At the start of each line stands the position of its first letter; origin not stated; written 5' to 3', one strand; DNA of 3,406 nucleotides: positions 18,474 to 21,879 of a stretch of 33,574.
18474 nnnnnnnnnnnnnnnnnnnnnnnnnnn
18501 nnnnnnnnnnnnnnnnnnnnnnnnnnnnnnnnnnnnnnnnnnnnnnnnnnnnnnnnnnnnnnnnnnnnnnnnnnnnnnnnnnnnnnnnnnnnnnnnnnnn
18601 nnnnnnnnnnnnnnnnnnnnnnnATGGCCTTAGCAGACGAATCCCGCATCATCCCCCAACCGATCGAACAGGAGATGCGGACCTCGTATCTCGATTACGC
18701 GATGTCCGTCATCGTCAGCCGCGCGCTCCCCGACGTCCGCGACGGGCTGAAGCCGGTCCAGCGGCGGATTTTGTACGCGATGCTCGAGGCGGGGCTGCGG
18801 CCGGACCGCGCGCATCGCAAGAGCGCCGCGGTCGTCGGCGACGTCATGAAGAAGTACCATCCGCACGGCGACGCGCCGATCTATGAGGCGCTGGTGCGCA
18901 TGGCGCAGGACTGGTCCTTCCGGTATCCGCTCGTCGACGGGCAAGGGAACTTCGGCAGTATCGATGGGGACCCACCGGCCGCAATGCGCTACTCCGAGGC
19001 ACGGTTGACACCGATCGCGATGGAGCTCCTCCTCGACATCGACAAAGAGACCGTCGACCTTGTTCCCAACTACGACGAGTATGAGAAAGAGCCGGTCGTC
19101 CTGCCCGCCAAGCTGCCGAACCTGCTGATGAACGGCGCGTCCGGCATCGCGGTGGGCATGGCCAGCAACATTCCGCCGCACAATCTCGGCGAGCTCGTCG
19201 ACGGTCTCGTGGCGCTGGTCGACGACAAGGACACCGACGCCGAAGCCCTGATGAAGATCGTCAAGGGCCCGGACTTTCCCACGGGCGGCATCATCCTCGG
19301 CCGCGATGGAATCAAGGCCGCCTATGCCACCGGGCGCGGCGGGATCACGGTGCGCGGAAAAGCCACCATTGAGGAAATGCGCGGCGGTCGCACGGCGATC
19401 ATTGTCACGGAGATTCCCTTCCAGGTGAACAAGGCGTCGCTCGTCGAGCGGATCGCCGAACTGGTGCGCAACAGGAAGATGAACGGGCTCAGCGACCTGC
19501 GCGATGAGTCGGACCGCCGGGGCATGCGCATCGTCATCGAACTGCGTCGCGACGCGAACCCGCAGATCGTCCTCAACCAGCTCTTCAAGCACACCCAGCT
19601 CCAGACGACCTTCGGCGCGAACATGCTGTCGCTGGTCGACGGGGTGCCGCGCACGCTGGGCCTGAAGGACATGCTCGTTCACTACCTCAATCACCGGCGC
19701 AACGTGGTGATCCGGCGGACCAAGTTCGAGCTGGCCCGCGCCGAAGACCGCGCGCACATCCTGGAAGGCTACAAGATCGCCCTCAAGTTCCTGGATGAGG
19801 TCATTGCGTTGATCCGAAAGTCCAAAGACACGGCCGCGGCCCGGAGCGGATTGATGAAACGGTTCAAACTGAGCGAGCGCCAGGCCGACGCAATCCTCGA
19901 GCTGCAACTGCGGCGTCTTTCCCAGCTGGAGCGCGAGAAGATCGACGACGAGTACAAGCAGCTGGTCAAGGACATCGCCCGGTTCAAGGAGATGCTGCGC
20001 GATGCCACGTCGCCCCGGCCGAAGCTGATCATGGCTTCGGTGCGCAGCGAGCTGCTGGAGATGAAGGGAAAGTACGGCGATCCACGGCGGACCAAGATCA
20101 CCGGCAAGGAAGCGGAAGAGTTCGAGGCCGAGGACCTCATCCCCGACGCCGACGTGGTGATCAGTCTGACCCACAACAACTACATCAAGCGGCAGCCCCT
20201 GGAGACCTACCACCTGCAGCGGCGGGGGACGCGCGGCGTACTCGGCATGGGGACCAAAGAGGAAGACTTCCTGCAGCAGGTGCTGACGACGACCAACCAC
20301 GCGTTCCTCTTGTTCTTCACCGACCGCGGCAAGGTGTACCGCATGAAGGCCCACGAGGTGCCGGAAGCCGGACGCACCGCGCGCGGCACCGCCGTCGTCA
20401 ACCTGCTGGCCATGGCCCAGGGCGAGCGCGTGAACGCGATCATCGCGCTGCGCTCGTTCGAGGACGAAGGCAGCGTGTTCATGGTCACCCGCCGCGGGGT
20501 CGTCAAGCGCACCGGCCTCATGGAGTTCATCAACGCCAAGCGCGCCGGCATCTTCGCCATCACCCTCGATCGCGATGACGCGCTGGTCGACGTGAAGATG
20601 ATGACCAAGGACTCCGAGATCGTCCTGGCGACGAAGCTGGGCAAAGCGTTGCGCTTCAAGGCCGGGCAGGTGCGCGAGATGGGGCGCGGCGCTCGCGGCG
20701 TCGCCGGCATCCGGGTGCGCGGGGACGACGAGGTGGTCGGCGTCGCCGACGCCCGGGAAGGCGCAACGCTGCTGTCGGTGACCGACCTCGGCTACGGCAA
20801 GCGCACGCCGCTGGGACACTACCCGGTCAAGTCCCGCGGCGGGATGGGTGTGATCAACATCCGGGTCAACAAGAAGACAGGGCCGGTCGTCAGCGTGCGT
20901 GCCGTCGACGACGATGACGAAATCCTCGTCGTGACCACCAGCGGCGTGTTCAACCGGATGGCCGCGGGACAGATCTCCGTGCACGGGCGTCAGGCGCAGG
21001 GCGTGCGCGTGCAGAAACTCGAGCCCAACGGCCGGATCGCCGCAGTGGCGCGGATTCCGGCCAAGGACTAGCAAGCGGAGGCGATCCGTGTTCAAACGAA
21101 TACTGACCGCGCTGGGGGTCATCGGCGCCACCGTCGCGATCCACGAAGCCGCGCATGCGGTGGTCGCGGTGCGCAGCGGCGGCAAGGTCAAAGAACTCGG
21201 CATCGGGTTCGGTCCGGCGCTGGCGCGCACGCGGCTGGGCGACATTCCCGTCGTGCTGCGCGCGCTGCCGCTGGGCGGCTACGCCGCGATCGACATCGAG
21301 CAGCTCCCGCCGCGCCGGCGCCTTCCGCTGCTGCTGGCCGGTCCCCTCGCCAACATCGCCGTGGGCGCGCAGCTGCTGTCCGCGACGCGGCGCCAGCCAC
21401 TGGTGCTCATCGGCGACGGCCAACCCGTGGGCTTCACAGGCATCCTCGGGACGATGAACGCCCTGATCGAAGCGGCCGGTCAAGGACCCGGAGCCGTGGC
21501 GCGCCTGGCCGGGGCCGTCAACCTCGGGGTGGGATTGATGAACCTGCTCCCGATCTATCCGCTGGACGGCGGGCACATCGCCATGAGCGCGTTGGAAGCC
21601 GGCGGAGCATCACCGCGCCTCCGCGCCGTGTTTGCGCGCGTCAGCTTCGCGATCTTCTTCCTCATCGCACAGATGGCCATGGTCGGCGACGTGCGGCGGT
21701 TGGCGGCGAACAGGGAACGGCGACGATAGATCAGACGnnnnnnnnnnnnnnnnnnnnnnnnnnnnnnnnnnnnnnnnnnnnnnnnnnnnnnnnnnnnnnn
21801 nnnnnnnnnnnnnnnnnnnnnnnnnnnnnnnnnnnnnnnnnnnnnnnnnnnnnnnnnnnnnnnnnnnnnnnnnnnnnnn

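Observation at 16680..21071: gyrB and gyrA are joined into one uninterrupted 1463-codon ORF (the expected stop position reads TGG)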

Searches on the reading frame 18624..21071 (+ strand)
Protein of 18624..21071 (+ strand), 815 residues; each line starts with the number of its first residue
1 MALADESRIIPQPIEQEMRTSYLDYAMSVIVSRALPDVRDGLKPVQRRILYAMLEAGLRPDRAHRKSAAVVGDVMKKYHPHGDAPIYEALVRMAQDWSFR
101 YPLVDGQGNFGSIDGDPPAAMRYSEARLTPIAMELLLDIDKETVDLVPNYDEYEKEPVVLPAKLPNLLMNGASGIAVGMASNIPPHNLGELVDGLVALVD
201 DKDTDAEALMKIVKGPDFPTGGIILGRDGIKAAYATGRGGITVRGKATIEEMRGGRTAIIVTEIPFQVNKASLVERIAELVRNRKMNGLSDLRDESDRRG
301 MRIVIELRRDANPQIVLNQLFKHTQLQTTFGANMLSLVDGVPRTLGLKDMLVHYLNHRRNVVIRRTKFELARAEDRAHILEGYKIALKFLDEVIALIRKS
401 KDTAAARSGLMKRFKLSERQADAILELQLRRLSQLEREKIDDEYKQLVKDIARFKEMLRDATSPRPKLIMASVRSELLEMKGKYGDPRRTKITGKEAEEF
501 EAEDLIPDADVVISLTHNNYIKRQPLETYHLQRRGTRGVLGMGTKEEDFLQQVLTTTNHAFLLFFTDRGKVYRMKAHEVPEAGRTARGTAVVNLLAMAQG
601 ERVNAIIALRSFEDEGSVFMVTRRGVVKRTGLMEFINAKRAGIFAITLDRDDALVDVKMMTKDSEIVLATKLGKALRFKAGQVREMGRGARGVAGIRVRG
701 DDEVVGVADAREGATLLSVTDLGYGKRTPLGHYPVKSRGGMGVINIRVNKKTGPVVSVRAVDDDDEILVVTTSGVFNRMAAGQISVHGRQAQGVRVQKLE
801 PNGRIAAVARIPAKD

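Call 39: find_encoding_contigs(protein=window:18624-21071:+, flank=3000, max_places=6)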
Protein window:18624-21071:+ (815 aa): no gene with exactly this product is on record in the collection.

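Call 40: find_homologous_proteins(query=window:18624-21068:+, max_evalue=1e-100)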
Query window:18624-21068:+ (815 aa): 8000 proteins with E <= 1e-100 among 8000 candidates; the best 120 are listed.
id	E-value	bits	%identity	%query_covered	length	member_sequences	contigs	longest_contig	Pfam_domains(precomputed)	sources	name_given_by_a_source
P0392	0.0e+0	1653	92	100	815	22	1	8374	PF00521.27,PF03989.19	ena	-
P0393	0.0e+0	1585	88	100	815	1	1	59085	PF00521.27,PF03989.19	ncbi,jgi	ncbi:MAG TPA: DNA gyrase subunit A [bacterium]|jgi:DNA gyrase subunit A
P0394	0.0e+0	1565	87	100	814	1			PF00521.27,PF03989.19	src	-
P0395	0.0e+0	1549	85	100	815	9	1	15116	PF00521.27,PF03989.19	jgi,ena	-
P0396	0.0e+0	1528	83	100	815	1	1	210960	PF00521.27,PF03989.19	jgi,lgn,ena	-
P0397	0.0e+0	1526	84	100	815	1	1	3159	PF00521.27,PF03989.19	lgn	-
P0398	0.0e+0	1526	84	100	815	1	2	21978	PF00521.27,PF03989.19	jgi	-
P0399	0.0e+0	1525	83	100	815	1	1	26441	PF00521.27,PF03989.19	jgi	-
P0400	0.0e+0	1521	83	100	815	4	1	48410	PF00521.27,PF03989.19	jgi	-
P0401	0.0e+0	1515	83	100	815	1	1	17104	PF00521.27,PF03989.19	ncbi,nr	ncbi:MAG TPA: DNA gyrase subunit A [bacterium]|nr:DNA gyrase subunit A [bacterium]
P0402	0.0e+0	1514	82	100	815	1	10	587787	PF00521.27,PF03989.19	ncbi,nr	ncbi:MAG: DNA gyrase subunit A [Armatimonadota bacterium]|nr:DNA gyrase subunit A [Armatimonadota ba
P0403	0.0e+0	1508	83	100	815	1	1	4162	PF00521.27,PF03989.19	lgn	-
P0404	0.0e+0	1506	83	85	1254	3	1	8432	PF00521.27,PF03989.19,PF14528.12,PF14890.12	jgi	-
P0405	0.0e+0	1501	82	100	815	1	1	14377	PF00521.27,PF03989.19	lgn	-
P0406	0.0e+0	1500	82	100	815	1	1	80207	PF00521.27,PF03989.19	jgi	-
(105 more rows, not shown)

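Call 41: find_encoding_contigs(protein=P0393, flank=6000, max_places=3)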
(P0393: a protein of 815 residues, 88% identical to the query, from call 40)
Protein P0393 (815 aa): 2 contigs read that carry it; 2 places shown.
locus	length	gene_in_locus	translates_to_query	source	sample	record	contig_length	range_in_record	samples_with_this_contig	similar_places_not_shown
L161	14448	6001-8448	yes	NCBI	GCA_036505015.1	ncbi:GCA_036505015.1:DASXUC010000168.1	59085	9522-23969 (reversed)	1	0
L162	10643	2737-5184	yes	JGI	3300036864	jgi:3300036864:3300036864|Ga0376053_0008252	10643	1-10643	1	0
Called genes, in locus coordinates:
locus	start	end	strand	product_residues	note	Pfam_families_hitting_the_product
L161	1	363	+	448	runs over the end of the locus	PF11638:DnaA_N, PF00308:Bac_DnaA, PF01695:IstB_IS21, PF00004:AAA (weak), PF22688:Hda_lid (faint), PF08299:Bac_DnaA_C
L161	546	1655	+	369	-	PF00712:DNA_pol3_beta, PF02767:DNA_pol3_beta_2, PF02768:DNA_pol3_beta_3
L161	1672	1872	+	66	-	PF13275:S4_2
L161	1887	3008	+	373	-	PF02463:SMC_N, PF13476:AAA_23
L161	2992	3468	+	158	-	PF05258:DciA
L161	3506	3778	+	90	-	PF04025:RemA-like (weak)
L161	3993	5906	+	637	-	PF02518:HATPase_c, PF00204:DNA_gyraseB, PF01751:Toprim, PF00986:DNA_gyraseB_C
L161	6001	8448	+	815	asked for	PF00521:DNA_topoisoIV, PF03989:DNA_gyraseA_C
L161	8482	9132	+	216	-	PF02163:Peptidase_M50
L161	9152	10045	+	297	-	PF00583:Acetyltransf_1, PF13673:Acetyltransf_10 (weak), PF13508:Acetyltransf_7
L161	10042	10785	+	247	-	PF01411:tRNA-synt_2c, PF07973:tRNA_SAD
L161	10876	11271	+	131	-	PF18894:PhageMetallopep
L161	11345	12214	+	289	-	PF08501:Shikimate_dh_N, PF01488:Shikimate_DH, PF18317:SDH_C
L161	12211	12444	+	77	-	-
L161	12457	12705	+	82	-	-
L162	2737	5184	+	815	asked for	PF00521:DNA_topoisoIV, PF03989:DNA_gyraseA_C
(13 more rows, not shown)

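Call 42: find_encoding_contigs(protein=P0392, flank=3000, max_places=3)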
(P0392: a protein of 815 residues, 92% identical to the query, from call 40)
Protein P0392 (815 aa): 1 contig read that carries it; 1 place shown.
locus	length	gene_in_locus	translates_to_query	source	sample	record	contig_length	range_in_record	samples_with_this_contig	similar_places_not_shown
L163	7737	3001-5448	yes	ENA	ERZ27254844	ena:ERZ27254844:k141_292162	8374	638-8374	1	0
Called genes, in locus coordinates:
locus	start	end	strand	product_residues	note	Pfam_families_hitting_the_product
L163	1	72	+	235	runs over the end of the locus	?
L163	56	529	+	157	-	PF05258:DciA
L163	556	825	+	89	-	-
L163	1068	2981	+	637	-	PF02518:HATPase_c, PF00204:DNA_gyraseB, PF01751:Toprim, PF00986:DNA_gyraseB_C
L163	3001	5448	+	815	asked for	PF00521:DNA_topoisoIV, PF03989:DNA_gyraseA_C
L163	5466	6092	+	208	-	PF02163:Peptidase_M50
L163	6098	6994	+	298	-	PF00583:Acetyltransf_1, PF13673:Acetyltransf_10, PF13508:Acetyltransf_7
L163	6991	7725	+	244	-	PF01411:tRNA-synt_2c, PF07973:tRNA_SAD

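Call 43: find_encoding_contigs(protein=P0395, flank=3000, max_places=3)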
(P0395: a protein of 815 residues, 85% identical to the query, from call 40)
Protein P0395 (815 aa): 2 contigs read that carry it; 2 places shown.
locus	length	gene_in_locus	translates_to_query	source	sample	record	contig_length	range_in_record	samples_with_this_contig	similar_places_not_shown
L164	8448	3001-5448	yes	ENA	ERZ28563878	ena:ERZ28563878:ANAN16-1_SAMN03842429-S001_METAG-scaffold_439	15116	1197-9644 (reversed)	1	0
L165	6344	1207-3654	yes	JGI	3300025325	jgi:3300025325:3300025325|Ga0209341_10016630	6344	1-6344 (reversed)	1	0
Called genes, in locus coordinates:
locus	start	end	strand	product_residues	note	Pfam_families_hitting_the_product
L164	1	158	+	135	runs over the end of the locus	-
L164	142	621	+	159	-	PF05258:DciA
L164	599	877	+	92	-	PF04025:RemA-like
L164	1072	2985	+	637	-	PF02518:HATPase_c, PF00204:DNA_gyraseB, PF01751:Toprim, PF00986:DNA_gyraseB_C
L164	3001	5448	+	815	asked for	PF00521:DNA_topoisoIV, PF03989:DNA_gyraseA_C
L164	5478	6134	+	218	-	-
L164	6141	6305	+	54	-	-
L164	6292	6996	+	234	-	PF00583:Acetyltransf_1 (weak), PF13508:Acetyltransf_7 (weak)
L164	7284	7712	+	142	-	PF07973:tRNA_SAD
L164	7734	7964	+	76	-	-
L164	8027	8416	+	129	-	PF18894:PhageMetallopep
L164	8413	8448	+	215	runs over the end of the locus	PF00300:His_Phos_1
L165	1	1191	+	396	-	?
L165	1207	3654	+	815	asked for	PF00521:DNA_topoisoIV, PF03989:DNA_gyraseA_C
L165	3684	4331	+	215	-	PF02163:Peptidase_M50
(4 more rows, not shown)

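Call 80: list_cluster_members(proteins=[P0392, P0130, P0139, P0141, P0143, P0150, P0140, P0154, P0162, P0199])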
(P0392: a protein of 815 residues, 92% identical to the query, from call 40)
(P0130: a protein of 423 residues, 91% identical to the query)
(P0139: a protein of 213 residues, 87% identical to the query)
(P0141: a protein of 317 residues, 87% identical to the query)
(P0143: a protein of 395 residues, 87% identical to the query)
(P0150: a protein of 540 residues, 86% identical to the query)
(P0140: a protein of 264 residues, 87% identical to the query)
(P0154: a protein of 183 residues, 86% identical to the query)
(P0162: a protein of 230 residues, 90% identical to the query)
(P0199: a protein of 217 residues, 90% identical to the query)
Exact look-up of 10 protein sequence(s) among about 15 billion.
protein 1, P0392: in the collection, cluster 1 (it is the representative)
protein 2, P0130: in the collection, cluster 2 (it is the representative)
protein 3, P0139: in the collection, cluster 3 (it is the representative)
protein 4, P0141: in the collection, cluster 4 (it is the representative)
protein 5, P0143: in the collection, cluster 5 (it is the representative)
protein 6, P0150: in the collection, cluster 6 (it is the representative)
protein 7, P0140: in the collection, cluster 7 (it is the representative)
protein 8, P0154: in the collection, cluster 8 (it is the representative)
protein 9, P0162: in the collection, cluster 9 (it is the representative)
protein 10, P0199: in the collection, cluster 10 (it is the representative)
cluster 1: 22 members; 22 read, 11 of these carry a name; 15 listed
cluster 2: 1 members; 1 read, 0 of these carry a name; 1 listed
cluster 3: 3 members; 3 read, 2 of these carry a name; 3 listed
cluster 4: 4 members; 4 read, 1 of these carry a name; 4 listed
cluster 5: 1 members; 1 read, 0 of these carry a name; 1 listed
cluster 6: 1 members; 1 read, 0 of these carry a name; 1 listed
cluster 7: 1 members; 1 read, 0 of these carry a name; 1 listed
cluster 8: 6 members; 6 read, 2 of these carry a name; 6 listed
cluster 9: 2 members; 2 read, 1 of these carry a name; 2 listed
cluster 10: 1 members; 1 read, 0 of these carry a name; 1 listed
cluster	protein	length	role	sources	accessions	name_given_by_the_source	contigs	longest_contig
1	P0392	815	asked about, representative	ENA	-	-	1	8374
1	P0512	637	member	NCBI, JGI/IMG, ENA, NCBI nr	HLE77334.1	MAG TPA: DNA topoisomerase (ATP-hydrolyzing) subunit B [bacterium] | DNA topoisomerase (ATP-hydrolyzing) subunit B [bacterium]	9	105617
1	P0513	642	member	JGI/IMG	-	DNA gyrase subunit B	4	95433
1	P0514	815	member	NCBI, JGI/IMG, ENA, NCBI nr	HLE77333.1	MAG TPA: DNA gyrase subunit A [bacterium] | DNA gyrase subunit A [bacterium]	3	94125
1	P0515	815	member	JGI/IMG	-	DNA gyrase subunit A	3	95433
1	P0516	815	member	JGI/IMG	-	DNA gyrase subunit A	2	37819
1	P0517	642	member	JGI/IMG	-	DNA gyrase subunit B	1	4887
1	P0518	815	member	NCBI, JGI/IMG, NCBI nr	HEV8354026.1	MAG TPA: DNA gyrase subunit A [bacterium] | DNA gyrase subunit A | DNA gyrase subunit A [bacterium]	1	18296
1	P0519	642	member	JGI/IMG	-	DNA gyrase subunit B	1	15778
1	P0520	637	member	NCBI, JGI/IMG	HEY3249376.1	MAG TPA: DNA topoisomerase (ATP-hydrolyzing) subunit B [bacterium] | DNA gyrase subunit B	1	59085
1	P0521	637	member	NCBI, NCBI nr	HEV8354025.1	MAG TPA: DNA topoisomerase (ATP-hydrolyzing) subunit B [bacterium] | DNA topoisomerase (ATP-hydrolyzing) subunit B [bacterium]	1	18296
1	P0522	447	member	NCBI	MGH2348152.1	MAG: ATP-binding protein, partial [bacterium]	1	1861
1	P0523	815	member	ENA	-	-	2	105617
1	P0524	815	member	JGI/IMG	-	-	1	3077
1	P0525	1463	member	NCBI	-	-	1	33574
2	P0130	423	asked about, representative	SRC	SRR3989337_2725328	-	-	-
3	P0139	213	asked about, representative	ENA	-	-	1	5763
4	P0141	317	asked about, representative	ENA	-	-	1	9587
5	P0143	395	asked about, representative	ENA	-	-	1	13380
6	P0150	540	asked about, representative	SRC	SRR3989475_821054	-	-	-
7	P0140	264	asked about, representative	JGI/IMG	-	-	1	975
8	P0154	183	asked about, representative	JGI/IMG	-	DNA gyrase subunit B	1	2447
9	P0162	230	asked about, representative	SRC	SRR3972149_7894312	-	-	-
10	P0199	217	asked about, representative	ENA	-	-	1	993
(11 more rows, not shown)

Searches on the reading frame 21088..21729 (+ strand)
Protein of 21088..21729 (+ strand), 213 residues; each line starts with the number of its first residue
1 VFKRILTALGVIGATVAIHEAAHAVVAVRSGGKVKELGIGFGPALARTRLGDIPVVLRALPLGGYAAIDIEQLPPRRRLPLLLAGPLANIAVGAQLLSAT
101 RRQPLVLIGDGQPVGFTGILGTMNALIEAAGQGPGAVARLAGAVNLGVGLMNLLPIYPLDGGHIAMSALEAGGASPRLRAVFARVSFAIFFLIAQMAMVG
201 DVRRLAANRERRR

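Call 19: search_protein_families(library=pfam, proteins=[window:21088-21726:+])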
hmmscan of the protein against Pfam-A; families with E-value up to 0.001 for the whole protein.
window:21088-21726:+ (213 aa): 1 family
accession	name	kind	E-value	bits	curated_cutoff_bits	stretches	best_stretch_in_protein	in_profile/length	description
PF02163.28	Peptidase_M50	-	2.4e-31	109.3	27.2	1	9-192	3-220/221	Peptidase family M50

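Call 84: find_encoding_contigs(protein=window:21088-21729:+, flank=10000, max_places=10)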
Protein window:21088-21729:+ (213 aa): 1 contig read that carries it; 1 place shown.
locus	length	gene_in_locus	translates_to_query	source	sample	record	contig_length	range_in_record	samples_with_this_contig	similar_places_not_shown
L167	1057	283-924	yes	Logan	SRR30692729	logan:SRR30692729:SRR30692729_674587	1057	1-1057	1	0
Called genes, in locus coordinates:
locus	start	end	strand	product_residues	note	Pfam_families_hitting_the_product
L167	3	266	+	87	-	?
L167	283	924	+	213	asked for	PF02163:Peptidase_M50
